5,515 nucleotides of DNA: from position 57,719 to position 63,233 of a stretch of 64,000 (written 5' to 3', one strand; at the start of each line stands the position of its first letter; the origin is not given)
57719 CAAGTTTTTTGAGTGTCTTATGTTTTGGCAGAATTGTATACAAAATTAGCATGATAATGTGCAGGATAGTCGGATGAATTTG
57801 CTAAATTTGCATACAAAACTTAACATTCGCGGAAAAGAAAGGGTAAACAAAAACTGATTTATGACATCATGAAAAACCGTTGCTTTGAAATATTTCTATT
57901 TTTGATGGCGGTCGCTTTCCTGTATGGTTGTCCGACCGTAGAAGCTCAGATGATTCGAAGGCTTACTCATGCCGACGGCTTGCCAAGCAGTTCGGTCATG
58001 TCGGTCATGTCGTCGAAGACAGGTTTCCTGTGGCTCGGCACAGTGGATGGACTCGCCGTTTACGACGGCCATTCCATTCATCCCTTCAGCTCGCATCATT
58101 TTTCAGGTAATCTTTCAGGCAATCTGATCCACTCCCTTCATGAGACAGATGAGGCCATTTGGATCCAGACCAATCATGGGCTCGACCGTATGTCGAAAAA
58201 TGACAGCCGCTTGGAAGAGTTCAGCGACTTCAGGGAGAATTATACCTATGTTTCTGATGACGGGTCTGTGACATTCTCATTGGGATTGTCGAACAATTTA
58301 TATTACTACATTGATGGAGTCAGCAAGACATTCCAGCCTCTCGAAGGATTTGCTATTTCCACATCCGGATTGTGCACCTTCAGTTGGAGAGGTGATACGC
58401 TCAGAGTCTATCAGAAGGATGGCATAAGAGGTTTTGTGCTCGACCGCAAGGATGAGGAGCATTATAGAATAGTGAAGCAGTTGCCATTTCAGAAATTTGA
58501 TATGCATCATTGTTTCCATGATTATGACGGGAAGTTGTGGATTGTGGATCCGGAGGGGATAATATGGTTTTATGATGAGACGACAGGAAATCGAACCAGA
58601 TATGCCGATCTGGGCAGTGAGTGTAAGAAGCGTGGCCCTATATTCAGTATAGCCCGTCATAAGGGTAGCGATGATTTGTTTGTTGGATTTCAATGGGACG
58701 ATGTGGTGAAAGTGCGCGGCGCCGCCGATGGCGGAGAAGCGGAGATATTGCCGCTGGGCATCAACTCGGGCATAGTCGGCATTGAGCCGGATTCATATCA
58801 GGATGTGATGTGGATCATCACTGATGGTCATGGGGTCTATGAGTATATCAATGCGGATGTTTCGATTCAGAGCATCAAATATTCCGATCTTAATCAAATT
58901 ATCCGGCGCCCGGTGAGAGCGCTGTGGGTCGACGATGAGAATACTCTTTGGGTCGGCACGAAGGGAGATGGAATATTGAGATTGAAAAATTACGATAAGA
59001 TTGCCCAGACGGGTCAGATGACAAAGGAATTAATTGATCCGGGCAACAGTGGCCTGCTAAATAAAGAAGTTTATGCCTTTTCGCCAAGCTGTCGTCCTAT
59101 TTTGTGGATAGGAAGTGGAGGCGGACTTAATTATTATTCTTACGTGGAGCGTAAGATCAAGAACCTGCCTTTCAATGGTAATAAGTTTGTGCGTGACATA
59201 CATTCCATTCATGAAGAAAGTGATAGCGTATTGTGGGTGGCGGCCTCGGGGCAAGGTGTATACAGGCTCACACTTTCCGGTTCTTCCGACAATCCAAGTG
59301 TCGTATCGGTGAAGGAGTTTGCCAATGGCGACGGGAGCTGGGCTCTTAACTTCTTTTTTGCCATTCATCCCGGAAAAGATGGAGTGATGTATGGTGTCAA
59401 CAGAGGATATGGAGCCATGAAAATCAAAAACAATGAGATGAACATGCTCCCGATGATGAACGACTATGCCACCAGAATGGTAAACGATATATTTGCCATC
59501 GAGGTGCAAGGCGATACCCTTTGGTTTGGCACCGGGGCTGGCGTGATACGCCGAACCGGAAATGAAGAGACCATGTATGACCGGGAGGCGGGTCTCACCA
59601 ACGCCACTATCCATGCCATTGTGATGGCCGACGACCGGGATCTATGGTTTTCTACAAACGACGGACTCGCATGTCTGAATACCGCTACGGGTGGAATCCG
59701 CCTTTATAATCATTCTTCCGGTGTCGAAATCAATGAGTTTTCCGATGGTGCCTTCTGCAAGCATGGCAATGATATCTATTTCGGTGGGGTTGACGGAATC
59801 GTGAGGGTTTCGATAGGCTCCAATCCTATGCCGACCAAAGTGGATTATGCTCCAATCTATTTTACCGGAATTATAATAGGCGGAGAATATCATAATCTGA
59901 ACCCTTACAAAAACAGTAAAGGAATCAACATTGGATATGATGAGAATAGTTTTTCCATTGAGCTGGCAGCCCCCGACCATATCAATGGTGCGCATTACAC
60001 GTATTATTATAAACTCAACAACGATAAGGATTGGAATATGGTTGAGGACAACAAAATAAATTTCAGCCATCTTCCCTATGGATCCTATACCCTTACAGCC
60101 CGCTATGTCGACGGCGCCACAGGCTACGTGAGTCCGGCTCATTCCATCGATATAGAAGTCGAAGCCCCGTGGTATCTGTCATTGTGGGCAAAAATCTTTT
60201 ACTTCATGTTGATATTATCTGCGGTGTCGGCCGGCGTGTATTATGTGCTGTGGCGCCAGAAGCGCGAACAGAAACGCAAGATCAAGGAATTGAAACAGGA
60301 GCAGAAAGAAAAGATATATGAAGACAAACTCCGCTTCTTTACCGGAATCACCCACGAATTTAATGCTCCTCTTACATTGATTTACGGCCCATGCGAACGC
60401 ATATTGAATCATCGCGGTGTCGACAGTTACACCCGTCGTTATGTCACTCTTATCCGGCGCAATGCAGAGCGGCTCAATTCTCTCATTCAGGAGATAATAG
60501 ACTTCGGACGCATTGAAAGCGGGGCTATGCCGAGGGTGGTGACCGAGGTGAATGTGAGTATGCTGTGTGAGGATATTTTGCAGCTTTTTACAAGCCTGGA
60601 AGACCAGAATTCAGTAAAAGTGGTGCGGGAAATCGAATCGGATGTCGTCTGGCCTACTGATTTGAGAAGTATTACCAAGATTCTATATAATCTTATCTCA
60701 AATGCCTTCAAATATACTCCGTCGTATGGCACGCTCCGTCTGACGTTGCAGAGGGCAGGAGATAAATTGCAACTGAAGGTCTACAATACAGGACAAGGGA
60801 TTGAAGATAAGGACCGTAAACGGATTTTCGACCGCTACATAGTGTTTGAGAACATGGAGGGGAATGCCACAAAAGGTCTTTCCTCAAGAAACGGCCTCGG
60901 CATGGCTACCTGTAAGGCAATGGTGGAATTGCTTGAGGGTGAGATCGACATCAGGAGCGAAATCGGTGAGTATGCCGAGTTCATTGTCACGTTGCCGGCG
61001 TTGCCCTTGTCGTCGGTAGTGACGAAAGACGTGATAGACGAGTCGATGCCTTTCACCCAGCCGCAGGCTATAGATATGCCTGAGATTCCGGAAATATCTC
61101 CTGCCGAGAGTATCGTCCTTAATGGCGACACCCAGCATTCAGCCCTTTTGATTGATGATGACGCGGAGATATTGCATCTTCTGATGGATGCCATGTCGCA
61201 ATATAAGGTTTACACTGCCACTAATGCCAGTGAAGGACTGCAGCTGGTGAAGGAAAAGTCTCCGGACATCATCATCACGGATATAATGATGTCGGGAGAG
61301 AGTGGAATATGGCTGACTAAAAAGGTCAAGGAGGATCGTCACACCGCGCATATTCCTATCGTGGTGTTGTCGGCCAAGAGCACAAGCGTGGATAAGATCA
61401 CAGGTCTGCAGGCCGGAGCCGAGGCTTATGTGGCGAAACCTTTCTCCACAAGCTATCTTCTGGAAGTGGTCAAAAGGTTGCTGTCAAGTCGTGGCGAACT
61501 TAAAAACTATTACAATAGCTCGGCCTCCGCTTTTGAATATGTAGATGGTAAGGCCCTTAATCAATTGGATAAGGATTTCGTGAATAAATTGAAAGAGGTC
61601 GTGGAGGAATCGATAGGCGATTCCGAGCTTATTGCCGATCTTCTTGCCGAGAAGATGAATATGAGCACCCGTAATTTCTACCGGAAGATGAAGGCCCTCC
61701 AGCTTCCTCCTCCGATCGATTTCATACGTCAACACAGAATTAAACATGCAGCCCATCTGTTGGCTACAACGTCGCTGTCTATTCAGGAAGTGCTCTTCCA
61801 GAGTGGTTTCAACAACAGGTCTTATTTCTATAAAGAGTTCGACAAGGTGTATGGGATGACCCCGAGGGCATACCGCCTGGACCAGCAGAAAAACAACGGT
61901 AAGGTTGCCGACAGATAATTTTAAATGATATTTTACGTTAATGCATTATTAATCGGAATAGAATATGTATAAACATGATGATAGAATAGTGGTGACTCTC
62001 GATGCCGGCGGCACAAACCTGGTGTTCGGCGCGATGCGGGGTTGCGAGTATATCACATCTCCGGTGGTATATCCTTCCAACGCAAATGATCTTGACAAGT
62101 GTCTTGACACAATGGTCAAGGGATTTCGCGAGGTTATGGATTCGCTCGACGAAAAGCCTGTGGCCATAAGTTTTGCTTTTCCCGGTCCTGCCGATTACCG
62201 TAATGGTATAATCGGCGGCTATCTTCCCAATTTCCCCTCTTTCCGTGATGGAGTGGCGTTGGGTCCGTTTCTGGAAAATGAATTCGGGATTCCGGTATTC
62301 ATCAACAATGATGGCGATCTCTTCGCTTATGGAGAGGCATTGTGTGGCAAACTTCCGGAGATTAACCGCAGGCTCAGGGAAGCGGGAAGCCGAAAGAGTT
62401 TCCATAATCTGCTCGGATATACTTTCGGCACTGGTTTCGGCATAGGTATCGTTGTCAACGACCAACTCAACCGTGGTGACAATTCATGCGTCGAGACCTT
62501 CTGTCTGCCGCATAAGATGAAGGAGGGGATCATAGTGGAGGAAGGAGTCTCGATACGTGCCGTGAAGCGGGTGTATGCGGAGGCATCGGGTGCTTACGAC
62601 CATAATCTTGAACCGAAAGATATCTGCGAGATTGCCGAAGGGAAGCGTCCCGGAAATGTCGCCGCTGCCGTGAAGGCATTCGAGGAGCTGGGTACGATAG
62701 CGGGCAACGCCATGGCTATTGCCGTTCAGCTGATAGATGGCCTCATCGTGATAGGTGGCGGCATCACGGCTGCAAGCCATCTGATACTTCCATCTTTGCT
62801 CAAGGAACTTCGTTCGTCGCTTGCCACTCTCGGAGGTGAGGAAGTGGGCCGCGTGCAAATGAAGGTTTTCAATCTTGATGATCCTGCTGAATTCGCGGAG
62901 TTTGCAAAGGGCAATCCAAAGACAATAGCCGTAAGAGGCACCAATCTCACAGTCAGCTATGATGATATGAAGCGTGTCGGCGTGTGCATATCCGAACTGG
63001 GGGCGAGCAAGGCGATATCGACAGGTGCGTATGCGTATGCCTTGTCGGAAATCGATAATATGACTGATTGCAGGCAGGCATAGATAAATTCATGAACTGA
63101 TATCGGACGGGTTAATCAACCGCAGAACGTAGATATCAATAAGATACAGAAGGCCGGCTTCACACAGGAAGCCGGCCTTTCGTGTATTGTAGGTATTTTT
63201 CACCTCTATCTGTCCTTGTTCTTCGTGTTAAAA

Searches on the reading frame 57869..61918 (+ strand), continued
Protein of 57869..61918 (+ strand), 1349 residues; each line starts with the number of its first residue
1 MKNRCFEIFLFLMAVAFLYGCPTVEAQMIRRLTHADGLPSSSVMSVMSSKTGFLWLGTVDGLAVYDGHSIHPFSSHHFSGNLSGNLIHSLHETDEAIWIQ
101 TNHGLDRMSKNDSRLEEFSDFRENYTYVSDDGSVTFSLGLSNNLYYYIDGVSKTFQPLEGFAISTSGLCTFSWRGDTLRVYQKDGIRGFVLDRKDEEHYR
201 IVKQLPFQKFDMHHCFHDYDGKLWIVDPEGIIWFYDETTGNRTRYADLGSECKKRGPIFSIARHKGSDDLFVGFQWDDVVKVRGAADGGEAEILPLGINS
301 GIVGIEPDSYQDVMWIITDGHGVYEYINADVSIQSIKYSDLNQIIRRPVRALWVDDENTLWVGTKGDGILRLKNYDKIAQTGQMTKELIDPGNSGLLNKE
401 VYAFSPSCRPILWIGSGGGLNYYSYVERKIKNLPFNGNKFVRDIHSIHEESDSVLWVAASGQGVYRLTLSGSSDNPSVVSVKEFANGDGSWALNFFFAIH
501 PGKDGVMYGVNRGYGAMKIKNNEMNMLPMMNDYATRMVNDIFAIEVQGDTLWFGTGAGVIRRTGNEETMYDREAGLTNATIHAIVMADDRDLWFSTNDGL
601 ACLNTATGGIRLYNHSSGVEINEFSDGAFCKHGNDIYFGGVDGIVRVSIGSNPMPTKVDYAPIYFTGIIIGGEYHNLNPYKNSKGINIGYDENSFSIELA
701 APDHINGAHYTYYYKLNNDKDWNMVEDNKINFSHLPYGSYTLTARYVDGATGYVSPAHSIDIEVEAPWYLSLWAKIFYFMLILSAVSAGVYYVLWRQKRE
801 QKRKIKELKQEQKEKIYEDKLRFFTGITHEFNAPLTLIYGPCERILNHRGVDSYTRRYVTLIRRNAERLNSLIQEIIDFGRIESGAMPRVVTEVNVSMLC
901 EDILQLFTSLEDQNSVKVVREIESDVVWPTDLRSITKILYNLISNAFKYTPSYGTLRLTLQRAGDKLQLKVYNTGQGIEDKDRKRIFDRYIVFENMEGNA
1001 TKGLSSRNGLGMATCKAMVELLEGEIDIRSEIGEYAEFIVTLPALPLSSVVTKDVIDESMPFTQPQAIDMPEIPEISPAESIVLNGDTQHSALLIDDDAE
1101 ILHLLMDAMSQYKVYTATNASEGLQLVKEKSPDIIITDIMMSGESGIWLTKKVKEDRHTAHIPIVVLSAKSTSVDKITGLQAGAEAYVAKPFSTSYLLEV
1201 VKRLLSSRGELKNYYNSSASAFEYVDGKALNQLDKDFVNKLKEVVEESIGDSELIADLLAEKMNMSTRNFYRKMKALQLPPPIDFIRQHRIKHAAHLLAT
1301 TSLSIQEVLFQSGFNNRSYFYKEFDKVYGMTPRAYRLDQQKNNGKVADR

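Call 26: find_encoding_contigs(protein=P0011, flank=10000, max_places=1)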
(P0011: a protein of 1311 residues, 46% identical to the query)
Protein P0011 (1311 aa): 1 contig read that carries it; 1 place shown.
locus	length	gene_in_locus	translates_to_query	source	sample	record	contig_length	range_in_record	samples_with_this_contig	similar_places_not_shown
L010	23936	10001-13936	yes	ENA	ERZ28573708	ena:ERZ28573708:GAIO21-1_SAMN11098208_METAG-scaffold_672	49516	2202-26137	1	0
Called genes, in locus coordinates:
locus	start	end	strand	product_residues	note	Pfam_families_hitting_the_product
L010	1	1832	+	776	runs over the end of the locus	PF17678:Glyco_hydro_92N, PF07971:Glyco_hydro_92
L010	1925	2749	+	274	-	PF04450:BSP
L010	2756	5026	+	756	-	PF17678:Glyco_hydro_92N, PF07971:Glyco_hydro_92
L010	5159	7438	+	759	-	PF17678:Glyco_hydro_92N, PF07971:Glyco_hydro_92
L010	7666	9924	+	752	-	PF17678:Glyco_hydro_92N, PF07971:Glyco_hydro_92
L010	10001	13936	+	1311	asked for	PF07494:Reg_prop (faint), PF00512:HisKA, PF02518:HATPase_c, PF00072:Response_reg, PF12833:HTH_18, PF00165:HTH_AraC (weak)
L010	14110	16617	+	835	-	PF02368:Big_2, PF26918:Ig_Eae (weak), PF00754:F5_F8_type_C, PF22633:F5_F8_type_C_2 (weak)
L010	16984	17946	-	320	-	PF20511:PMI_typeI_cat, PF07883:Cupin_2 (faint), PF21621:MPI_cupin_dom (weak)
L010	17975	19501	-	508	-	PF06824:Glyco_hydro_125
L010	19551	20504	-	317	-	PF03372:Exo_endo_phos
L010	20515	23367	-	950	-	PF13734:Inhibitor_I69, PF01640:Peptidase_C10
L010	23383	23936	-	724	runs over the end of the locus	PF14200:RicinB_lectin_2 (weak), PF03663:Glyco_hydro_76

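Call 41: find_encoding_contigs(protein=P0013, flank=10000, max_places=1)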
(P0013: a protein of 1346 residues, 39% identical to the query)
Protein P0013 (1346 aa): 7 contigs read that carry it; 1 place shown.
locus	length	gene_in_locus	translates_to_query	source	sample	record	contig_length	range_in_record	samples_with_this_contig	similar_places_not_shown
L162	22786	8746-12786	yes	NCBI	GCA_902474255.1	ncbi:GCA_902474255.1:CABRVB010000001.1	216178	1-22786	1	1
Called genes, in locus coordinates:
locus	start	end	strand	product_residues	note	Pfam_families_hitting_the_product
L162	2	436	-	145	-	?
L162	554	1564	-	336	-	PF14307:Glyco_tran_WbsX, PF16317:Glyco_hydro_99 (faint)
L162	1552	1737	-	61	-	-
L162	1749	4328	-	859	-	PF25788:Ig_Rha78A_N, PF08531:Bac_rhamnosid_N, PF05592:Bac_rhamnosid, PF17389:Bac_rhamnosid6H, PF17390:Bac_rhamnosid_C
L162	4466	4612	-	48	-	-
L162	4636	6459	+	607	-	PF02837:Glyco_hydro_2_N, PF22666:Glyco_hydro_2_N2, PF00703:Glyco_hydro_2, PF02836:Glyco_hydro_2_C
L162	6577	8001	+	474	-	PF06824:Glyco_hydro_125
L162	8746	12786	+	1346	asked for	PF07494:Reg_prop (faint), PF00512:HisKA, PF02518:HATPase_c, PF00072:Response_reg, PF12833:HTH_18, PF00165:HTH_AraC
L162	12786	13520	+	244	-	-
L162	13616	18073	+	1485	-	PF07705:CARDB (weak), PF18370:RGI_lyase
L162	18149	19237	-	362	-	PF04166:PdxA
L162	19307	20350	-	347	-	PF21016:RlmN_N, PF04055:Radical_SAM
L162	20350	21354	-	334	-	PF01210:NAD_Gly3P_dh_N, PF07479:NAD_Gly3P_dh_C, PF20618:GPD_NAD_C_bact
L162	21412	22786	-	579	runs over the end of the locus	PF01336:tRNA_anti-codon, PF00152:tRNA-synt_2, PF14229:DUF4332 (weak)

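Call 42: find_encoding_contigs(protein=P0022, flank=10000, max_places=1)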
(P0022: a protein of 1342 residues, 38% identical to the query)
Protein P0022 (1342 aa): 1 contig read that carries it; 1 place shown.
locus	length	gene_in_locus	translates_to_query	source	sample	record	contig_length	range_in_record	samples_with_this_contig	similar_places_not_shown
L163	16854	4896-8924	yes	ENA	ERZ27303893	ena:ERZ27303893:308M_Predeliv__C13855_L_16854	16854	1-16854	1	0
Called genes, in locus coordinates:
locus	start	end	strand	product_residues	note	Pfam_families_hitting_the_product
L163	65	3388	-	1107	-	PF07660:STN, PF02369:Big_1 (faint), PF13620:CarboxypepD_reg, PF13715:CarbopepD_reg_2, PF07715:Plug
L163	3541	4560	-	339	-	PF04773:FecR, PF16344:FecR_C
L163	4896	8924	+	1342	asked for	PF07494:Reg_prop (faint), PF00512:HisKA, PF02518:HATPase_c, PF00072:Response_reg, PF12833:HTH_18, PF00165:HTH_AraC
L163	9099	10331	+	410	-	PF07944:Beta-AFase-like_GH127_cat (faint), PF03663:Glyco_hydro_76, PF07221:GlcNAc_2-epim (faint), PF07470:Glyco_hydro_88 (weak)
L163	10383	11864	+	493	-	PF06824:Glyco_hydro_125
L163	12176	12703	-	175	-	PF02870:Methyltransf_1N (weak), PF01035:DNA_binding_1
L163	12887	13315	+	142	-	PF14060:DUF4252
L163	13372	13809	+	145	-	PF04542:Sigma70_r2, PF25684:Mycobacteriophage_Gp53 (weak), PF08281:Sigma70_r4_2, PF04545:Sigma70_r4 (weak)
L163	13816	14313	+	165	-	-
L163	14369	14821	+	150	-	PF14060:DUF4252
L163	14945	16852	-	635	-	?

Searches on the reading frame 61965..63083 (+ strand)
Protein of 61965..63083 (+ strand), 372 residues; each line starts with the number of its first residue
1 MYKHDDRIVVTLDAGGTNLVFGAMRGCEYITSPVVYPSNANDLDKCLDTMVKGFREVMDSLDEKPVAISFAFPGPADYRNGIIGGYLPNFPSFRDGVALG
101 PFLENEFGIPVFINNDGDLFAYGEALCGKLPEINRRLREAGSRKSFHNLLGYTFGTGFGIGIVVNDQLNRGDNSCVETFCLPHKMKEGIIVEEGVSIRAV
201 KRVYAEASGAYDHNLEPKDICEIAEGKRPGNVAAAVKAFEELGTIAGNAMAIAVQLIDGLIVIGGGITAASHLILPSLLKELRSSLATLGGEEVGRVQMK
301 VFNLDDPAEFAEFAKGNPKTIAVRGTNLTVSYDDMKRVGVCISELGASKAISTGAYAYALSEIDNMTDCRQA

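Call 5: search_protein_families(library=pfam, proteins=[window:61965-63083:+])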
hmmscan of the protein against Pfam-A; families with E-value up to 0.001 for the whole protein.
window:61965-63083:+ (372 aa): 1 family
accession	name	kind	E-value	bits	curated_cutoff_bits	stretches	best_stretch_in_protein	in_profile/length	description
PF00480.26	ROK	-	1.6e-19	71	22.9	1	10-287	2-263/294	ROK family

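Call 59: search_protein_families(library=ncbifam, proteins=[window:61965-63083:+], max_evalue=0.001)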
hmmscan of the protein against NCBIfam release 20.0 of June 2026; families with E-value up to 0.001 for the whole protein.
window:61965-63083:+ (372 aa): 7 families
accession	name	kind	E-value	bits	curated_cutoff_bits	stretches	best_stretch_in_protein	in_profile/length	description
TIGR00744.1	ROK_glcA_fam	subfamily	4.1e-12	46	260.35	1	12-286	3-280/318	ROK family glucokinase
NF047937.1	TransRegNagC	equivalog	8.7e-11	41.6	650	1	38-280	113-350/399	DNA-binding transcriptional regulator NagC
NF049930.1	TransRegMlc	equivalog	3.9e-08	33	530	1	47-284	128-360/405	sugar metabolism global transcriptional regulator Mlc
NF042998.1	bglucokin_BglK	equivalog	8.3e-08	31.8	550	1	10-293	4-265/291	beta-glucoside kinase BglK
NF007251.0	PRK09698.1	equivalog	8e-07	28.6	253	1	6-173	5-158/304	allose kinase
NF009835.0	PRK13310.1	equivalog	1.1e-06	28.1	380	1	11-175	4-151/303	N-acetylglucosamine kinase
NF045550.1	FrctkaseScrK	equivalog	5.5e-05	22.7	400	0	11-169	7-146/293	fructokinase ScrK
